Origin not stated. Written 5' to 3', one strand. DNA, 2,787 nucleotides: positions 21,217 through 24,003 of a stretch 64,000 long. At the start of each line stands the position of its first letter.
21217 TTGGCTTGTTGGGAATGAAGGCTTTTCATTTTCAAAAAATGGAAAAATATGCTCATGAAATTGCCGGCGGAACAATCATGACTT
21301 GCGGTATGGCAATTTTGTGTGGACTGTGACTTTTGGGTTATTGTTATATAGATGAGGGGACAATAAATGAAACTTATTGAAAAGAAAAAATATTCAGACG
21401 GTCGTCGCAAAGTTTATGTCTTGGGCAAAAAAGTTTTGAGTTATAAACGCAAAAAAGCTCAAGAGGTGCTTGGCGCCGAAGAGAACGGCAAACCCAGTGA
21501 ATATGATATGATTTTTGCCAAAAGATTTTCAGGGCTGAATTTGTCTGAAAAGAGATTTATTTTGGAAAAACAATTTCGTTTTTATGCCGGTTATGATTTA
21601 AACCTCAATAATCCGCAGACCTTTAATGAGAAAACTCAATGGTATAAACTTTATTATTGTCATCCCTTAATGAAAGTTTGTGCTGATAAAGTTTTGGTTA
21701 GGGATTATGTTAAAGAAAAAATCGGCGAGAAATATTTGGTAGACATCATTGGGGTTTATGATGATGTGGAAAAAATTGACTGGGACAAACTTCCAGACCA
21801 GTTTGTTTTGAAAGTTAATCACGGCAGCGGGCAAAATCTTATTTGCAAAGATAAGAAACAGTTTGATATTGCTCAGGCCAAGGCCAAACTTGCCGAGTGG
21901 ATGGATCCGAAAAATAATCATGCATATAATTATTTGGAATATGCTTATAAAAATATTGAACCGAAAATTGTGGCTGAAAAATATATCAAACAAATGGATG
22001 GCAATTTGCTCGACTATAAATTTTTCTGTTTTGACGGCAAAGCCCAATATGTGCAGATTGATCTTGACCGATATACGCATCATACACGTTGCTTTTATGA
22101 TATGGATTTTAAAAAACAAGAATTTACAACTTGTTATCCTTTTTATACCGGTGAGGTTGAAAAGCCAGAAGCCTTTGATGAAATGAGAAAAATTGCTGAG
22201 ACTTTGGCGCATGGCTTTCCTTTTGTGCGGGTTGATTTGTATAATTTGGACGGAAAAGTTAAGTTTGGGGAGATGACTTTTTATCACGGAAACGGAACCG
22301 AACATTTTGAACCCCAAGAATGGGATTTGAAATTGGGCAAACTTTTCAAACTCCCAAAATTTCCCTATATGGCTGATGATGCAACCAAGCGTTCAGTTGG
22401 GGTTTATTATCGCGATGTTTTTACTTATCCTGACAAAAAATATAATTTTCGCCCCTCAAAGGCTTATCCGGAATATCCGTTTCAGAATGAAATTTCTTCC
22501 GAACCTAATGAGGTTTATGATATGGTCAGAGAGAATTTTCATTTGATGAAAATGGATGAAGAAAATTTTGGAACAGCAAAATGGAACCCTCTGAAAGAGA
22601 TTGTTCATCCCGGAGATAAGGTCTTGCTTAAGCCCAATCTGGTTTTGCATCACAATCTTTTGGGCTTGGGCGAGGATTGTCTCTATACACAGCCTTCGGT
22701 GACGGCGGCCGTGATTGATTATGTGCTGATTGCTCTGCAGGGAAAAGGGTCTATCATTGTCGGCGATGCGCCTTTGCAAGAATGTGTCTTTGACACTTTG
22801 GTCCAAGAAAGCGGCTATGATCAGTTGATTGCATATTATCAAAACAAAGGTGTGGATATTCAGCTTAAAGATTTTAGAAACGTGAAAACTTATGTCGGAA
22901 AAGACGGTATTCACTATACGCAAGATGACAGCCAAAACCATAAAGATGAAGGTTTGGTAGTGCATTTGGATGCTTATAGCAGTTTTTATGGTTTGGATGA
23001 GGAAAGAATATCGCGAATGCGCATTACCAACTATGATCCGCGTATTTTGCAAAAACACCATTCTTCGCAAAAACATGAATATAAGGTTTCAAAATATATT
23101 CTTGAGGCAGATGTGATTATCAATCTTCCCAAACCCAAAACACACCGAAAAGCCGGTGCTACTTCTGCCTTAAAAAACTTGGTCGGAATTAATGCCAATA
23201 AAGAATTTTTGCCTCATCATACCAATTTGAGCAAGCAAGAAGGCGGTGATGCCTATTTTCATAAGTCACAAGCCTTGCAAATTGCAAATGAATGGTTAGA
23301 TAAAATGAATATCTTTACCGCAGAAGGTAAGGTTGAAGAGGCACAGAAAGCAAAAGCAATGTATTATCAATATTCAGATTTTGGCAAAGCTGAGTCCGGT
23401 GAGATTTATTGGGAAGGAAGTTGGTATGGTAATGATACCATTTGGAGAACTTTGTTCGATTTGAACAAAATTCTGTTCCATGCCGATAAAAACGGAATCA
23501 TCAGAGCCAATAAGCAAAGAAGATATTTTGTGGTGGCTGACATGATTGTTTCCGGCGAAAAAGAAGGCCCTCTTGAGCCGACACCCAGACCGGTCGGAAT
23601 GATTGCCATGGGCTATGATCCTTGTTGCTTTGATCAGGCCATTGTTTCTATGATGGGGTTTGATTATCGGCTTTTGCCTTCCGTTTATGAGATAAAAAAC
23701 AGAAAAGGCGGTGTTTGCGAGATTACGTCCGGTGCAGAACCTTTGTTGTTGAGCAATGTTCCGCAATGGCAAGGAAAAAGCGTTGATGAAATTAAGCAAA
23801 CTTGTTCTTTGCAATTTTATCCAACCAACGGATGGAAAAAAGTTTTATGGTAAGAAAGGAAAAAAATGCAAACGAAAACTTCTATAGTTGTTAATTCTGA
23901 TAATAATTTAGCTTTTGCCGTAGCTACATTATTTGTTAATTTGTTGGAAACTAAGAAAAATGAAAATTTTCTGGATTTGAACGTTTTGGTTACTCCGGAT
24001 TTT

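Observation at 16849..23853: Shared N-terminal leader motif on two unrelated enzymes; ATP-grasp fused to a DUF362-like domain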

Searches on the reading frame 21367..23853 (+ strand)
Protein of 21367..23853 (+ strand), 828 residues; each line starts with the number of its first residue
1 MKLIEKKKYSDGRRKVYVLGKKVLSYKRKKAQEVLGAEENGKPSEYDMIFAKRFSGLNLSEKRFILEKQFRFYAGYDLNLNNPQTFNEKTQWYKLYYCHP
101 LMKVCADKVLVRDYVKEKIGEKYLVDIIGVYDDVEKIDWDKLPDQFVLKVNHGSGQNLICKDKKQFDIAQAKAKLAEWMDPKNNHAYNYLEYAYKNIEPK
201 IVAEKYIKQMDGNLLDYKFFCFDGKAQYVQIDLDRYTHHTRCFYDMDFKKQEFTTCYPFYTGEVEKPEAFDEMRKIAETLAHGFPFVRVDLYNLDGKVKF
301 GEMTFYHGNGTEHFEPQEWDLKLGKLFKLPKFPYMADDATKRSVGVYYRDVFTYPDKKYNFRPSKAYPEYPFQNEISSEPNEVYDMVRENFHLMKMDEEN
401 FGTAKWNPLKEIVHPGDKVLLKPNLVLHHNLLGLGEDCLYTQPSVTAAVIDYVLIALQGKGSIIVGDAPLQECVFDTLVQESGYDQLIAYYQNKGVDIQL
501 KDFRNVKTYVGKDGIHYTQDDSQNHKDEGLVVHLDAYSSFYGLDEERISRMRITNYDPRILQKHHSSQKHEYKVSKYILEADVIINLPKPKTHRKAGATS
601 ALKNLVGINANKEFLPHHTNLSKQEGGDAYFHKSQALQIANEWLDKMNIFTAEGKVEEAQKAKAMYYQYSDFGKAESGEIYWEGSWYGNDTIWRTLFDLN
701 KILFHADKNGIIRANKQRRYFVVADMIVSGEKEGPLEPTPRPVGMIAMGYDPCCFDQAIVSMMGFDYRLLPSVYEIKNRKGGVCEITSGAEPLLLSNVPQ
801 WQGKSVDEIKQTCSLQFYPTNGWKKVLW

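Call 3: search_protein_families(library=pfam, proteins=[window:21367-23853:+], max_evalue=0.01)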
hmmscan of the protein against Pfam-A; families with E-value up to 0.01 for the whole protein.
window:21367-23853:+ (828 aa): 2 families
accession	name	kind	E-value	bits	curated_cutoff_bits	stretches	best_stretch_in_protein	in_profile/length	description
PF14305.11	ATPgrasp_TupA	-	1.6e-66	224.7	25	1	88-328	1-241/241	TupA-like ATPgrasp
PF04015.17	DUF362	-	1.3e-26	94.3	24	2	568-760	84-199/200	Domain of unknown function (DUF362)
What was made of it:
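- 21628..22350 (+): TupA-like ATP-grasp domain (residues 88-328). PF14305, E 1.6e-66, full-length match to positions 1-241 of 241 (call 3).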

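Call 4: search_protein_families(library=ncbifam, proteins=[window:21367-23853:+], max_evalue=0.01)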
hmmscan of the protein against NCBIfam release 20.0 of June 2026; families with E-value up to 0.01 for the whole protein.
window:21367-23853:+ (828 aa): 1 family
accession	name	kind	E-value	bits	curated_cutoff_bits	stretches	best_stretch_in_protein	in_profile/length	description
NF052623.1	Npun_F2552_fam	equivalog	1.7e-15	57.2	500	2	565-612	119-166/314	Npun_F2552 family protein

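Call 6: find_encoding_contigs(protein=window:21367-23853:+, flank=10000, max_places=6)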
Protein window:21367-23853:+ (828 aa): no gene with exactly this product is on record in the collection.

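Call 8: find_homologous_proteins(query=window:21367-23853:+, max_evalue=0.00001)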
Query window:21367-23853:+ (828 aa): 924 proteins with E <= 0.00001 among 8000 candidates; the best 120 are listed.
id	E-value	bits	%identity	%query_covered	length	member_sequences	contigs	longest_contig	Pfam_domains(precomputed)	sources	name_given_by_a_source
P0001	0.0e+0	1953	100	100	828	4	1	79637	PF04015.18,PF14305.12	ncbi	-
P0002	0.0e+0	1194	63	100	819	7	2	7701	PF04015.18,PF14305.12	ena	-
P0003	0.0e+0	1150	61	100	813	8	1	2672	PF04015.18,PF14305.12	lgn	-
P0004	8.9e-288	975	53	98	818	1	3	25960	PF04015.18,PF14305.12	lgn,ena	-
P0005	6.1e-240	817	51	92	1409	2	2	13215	PF04015.18,PF13641.13,PF14305.12,PF04765.20,PF00535.33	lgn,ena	-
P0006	9.6e-194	664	49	56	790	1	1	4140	PF04015.18,PF14305.12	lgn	-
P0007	3.0e-182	626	58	58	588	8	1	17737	PF04015.18,PF22674.3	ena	-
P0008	1.2e-176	608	58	59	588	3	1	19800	PF04015.18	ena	-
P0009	6.2e-176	605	56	57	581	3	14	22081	PF04015.18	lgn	-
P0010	6.4e-176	605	56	58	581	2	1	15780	PF04015.18,PF22674.3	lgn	-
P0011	1.1e-175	604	56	57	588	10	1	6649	PF04015.18,PF22674.3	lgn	-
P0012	7.1e-175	602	55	58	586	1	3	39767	PF04015.18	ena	-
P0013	8.7e-175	601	56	58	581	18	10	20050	PF04015.18,PF22674.3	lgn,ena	-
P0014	2.4e-174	600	58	57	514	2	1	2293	PF04015.18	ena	-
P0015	2.8e-174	600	58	57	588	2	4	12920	PF04015.18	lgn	-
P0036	3.6e-166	573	54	57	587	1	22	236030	PF04015.18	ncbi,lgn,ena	-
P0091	5.8e-139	483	47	58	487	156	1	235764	PF04015.18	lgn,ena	-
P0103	2.6e-134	468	48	33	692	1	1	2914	PF14305.12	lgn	-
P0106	1.7e-133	465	48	33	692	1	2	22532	PF14305.12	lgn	-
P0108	4.1e-133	464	48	33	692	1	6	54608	PF14305.12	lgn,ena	-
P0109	2.2e-132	461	48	33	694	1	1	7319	PF14305.12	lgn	-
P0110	7.2e-132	460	48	33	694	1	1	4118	PF14305.12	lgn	-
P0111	2.4e-131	458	48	33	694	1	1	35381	PF14305.12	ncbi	-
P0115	3.0e-130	454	46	33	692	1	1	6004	PF14305.12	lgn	-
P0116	4.9e-130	453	47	33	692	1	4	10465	PF14305.12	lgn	-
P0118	1.9e-129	451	46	33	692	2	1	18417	PF14305.12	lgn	-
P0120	1.6e-127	445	46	33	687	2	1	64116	PF14305.12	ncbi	-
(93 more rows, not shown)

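Call 9: find_encoding_contigs(protein=P0001, flank=10000, max_places=4)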
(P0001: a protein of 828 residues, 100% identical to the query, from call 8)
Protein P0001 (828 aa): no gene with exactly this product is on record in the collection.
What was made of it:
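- Tried and rejected: Exact look-up of the 828-aa protein and of its identical database twin P0001 found no contig on record (calls 6, 9).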

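Call 18: find_encoding_contigs(protein=P0004, flank=10000, max_places=3)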
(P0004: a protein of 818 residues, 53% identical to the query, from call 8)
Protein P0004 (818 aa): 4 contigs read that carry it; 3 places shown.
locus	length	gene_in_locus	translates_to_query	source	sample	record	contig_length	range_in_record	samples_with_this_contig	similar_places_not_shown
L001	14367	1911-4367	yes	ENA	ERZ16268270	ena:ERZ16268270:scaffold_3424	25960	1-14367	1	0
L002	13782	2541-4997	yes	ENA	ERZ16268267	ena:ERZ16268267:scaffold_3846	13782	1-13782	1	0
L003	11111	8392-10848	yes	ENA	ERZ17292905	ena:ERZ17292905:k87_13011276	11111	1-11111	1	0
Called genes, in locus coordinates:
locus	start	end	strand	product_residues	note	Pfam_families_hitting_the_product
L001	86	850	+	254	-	PF05401:NodS, PF13489:Methyltransf_23, PF13847:Methyltransf_31, PF08241:Methyltransf_11, PF08242:Methyltransf_12, PF13649:Methyltransf_25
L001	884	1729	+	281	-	PF13489:Methyltransf_23, PF08003:Methyltransf_9 (weak), PF13847:Methyltransf_31, PF08241:Methyltransf_11, PF08242:Methyltransf_12, PF13649:Methyltransf_25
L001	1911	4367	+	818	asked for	PF14305:ATPgrasp_TupA, PF04015:DUF362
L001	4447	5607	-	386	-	PF00155:Aminotran_1_2, PF01041:DegT_DnrJ_EryC1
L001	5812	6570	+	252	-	PF04333:MlaA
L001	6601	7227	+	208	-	PF05494:MlaC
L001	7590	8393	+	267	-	-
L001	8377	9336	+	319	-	PF01501:Glyco_transf_8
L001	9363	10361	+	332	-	PF00535:Glycos_transf_2, PF10111:Glyco_tranf_2_2, PF13641:Glyco_tranf_2_3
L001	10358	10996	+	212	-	PF13489:Methyltransf_23, PF08241:Methyltransf_11, PF13649:Methyltransf_25 (weak)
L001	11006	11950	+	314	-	PF00156:Pribosyltran (weak)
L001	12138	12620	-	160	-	PF00383:dCMP_cyt_deam_1, PF14437:MafB19-deam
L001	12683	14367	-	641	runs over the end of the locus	PF02824:TGS, PF07973:tRNA_SAD, PF00587:tRNA-synt_2b, PF03129:HGTP_anticodon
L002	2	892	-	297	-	?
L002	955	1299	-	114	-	-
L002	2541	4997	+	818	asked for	PF14305:ATPgrasp_TupA, PF04015:DUF362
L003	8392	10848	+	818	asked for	PF14305:ATPgrasp_TupA, PF04015:DUF362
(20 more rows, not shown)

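Call 19: find_encoding_contigs(protein=P0005, flank=10000, max_places=3)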
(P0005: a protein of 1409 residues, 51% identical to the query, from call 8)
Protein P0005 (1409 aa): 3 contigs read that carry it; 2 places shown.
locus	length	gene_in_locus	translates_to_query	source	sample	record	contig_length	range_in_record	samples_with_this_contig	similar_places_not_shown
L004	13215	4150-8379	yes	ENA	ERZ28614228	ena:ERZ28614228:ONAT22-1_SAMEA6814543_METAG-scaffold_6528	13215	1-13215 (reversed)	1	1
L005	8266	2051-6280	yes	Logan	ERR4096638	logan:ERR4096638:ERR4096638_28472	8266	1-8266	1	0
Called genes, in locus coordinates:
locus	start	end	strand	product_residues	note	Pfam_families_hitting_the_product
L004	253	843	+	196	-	PF02796:HTH_7 (weak), PF13384:HTH_23 (weak)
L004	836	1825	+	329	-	PF00535:Glycos_transf_2, PF10111:Glyco_tranf_2_2, PF13641:Glyco_tranf_2_3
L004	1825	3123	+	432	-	PF01262:AlaDh_PNT_C (faint), PF02558:ApbA (weak), PF03446:NAD_binding_2 (faint), PF03721:UDPG_MGDP_dh_N, PF03807:F420_oxidored (faint), PF00984:UDPG_MGDP_dh, PF03720:UDPG_MGDP_dh_C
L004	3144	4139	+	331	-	PF01370:Epimerase, PF02719:Polysacc_synt_2, PF04321:RmlD_sub_bind, PF13460:NAD_binding_10, PF16363:GDP_Man_Dehyd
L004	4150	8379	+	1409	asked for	PF04765:TOD1_MUCI70, PF00535:Glycos_transf_2, PF13641:Glyco_tranf_2_3, PF14305:ATPgrasp_TupA, PF04015:DUF362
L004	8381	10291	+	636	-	PF05045:RgpF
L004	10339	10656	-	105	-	PF12599:DUF3768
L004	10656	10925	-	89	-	-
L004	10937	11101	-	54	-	-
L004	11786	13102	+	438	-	PF13173:AAA_14, PF13635:DUF4143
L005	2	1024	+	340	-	?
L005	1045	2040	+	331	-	PF01370:Epimerase, PF02719:Polysacc_synt_2, PF04321:RmlD_sub_bind, PF13460:NAD_binding_10, PF16363:GDP_Man_Dehyd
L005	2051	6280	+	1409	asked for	PF04765:TOD1_MUCI70, PF00535:Glycos_transf_2, PF13641:Glyco_tranf_2_3, PF14305:ATPgrasp_TupA, PF04015:DUF362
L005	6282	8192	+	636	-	PF05045:RgpF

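Call 20: find_encoding_contigs(protein=P0036, flank=10000, max_places=2)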
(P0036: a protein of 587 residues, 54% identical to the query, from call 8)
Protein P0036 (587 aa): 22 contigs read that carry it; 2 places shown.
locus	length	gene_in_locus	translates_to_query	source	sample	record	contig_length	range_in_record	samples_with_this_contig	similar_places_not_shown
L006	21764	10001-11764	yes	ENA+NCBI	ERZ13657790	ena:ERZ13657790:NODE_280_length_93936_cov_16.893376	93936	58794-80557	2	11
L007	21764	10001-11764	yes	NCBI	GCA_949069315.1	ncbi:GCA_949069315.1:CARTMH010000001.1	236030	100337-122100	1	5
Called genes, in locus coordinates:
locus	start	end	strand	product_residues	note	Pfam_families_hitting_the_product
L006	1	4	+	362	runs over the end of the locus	-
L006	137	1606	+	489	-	PF22674:C2185-like_N, PF00148:Oxidored_nitro (faint), PF05711:TylF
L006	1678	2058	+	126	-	PF01370:Epimerase, PF01073:3Beta_HSD (weak), PF07993:NAD_binding_4 (faint), PF16363:GDP_Man_Dehyd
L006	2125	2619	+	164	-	PF01370:Epimerase, PF16363:GDP_Man_Dehyd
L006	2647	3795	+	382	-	PF13439:Glyco_transf_4, PF13579:Glyco_trans_4_4, PF20706:GT4-conflict (weak), PF00534:Glycos_transf_1, PF13692:Glyco_trans_1_4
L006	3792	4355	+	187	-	PF13353:Fer4_12 (faint)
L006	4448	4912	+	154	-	-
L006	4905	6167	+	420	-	PF13439:Glyco_transf_4, PF00534:Glycos_transf_1, PF13692:Glyco_trans_1_4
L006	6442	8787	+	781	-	PF13439:Glyco_transf_4, PF00534:Glycos_transf_1, PF13692:Glyco_trans_1_4, PF14305:ATPgrasp_TupA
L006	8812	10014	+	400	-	PF22674:C2185-like_N (weak), PF14305:ATPgrasp_TupA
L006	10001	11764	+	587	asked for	PF04015:DUF362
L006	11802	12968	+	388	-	PF00535:Glycos_transf_2, PF10111:Glyco_tranf_2_2 (weak)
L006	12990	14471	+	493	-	PF04015:DUF362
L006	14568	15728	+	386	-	PF13578:Methyltransf_24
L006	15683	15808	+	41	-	-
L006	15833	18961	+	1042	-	PF22674:C2185-like_N (weak), PF00535:Glycos_transf_2, PF13641:Glyco_tranf_2_3, PF13692:Glyco_trans_1_4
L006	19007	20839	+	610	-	PF05045:RgpF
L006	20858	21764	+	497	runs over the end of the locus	PF14393:DUF4422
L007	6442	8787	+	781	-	PF13439:Glyco_transf_4, PF00534:Glycos_transf_1, PF13692:Glyco_trans_1_4, PF14305:ATPgrasp_TupA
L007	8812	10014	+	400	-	PF22674:C2185-like_N (weak), PF14305:ATPgrasp_TupA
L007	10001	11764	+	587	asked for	PF04015:DUF362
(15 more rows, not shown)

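Call 21: find_encoding_contigs(protein=P0091, flank=10000, max_places=2)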
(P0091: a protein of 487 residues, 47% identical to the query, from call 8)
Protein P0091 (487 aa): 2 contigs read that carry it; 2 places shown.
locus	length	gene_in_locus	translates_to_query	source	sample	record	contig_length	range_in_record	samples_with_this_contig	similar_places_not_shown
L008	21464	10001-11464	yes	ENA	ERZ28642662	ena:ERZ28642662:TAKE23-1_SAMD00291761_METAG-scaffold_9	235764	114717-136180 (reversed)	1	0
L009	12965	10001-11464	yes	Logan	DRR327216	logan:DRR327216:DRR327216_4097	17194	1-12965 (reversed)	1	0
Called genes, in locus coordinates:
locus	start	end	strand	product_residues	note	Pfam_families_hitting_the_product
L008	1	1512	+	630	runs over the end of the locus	PF16889:Hepar_II_III_N, PF07940:Hepar_II_III_C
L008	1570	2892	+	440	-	PF00501:AMP-binding (faint), PF27533:CapK_C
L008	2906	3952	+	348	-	PF00534:Glycos_transf_1, PF13692:Glyco_trans_1_4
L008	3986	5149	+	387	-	PF20706:GT4-conflict (faint), PF00534:Glycos_transf_1, PF13692:Glyco_trans_1_4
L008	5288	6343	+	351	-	PF00534:Glycos_transf_1, PF13692:Glyco_trans_1_4, PF13524:Glyco_trans_1_2 (weak)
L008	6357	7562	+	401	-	PF04932:Wzy_C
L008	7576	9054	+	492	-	PF01943:Polysacc_synt, PF13440:Polysacc_synt_3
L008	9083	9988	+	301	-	PF14305:ATPgrasp_TupA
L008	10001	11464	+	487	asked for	PF04015:DUF362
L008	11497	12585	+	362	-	PF04321:RmlD_sub_bind, PF01073:3Beta_HSD, PF01370:Epimerase, PF02719:Polysacc_synt_2, PF07993:NAD_binding_4, PF16363:GDP_Man_Dehyd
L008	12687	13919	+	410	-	PF01210:NAD_Gly3P_dh_N (weak), PF02737:3HCDH_N (weak), PF03721:UDPG_MGDP_dh_N, PF00984:UDPG_MGDP_dh, PF03720:UDPG_MGDP_dh_C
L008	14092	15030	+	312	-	PF00483:NTP_transferase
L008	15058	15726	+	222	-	PF04892:VanZ-LLP1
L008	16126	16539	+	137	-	-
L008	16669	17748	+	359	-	-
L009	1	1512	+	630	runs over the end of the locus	PF16889:Hepar_II_III_N, PF07940:Hepar_II_III_C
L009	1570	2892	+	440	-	PF00501:AMP-binding (faint), PF27533:CapK_C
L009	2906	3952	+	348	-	PF00534:Glycos_transf_1, PF13692:Glyco_trans_1_4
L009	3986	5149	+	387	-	PF20706:GT4-conflict (faint), PF00534:Glycos_transf_1, PF13692:Glyco_trans_1_4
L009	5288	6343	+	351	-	PF00534:Glycos_transf_1, PF13692:Glyco_trans_1_4, PF13524:Glyco_trans_1_2 (weak)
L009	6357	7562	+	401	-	PF04932:Wzy_C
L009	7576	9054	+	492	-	PF01943:Polysacc_synt, PF13440:Polysacc_synt_3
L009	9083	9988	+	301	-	PF14305:ATPgrasp_TupA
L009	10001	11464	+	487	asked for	PF04015:DUF362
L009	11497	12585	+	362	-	PF04321:RmlD_sub_bind, PF01073:3Beta_HSD, PF01370:Epimerase, PF02719:Polysacc_synt_2, PF07993:NAD_binding_4, PF16363:GDP_Man_Dehyd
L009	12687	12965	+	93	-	?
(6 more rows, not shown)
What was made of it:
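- The two are adjacent genes in Firmicutes loci (calls 20, 21) and fused in P0002-P0006 (call 8).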

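Call 60: find_encoding_contigs(protein=P0002, flank=10000, max_places=4)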
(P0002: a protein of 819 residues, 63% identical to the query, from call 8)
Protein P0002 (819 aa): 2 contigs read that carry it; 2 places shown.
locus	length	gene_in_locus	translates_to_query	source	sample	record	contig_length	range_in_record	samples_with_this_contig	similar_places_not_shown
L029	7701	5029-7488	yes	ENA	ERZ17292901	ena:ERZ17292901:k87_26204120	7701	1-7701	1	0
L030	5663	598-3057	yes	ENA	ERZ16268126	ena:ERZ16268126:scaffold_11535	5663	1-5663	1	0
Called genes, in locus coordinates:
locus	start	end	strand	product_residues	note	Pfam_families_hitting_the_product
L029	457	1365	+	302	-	PF04765:TOD1_MUCI70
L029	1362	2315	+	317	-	PF00106:adh_short, PF01073:3Beta_HSD, PF01370:Epimerase, PF02719:Polysacc_synt_2, PF04321:RmlD_sub_bind, PF07993:NAD_binding_4, PF08659:KR (weak), PF16363:GDP_Man_Dehyd, +1 more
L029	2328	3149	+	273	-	PF05711:TylF, PF13578:Methyltransf_24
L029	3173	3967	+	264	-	PF13489:Methyltransf_23, PF08241:Methyltransf_11 (weak), PF08242:Methyltransf_12 (weak)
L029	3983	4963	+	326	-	PF01501:Glyco_transf_8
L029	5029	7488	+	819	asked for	PF14305:ATPgrasp_TupA, PF04015:DUF362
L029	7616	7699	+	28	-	?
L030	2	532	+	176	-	?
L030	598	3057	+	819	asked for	PF14305:ATPgrasp_TupA, PF04015:DUF362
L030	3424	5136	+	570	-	-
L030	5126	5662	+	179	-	?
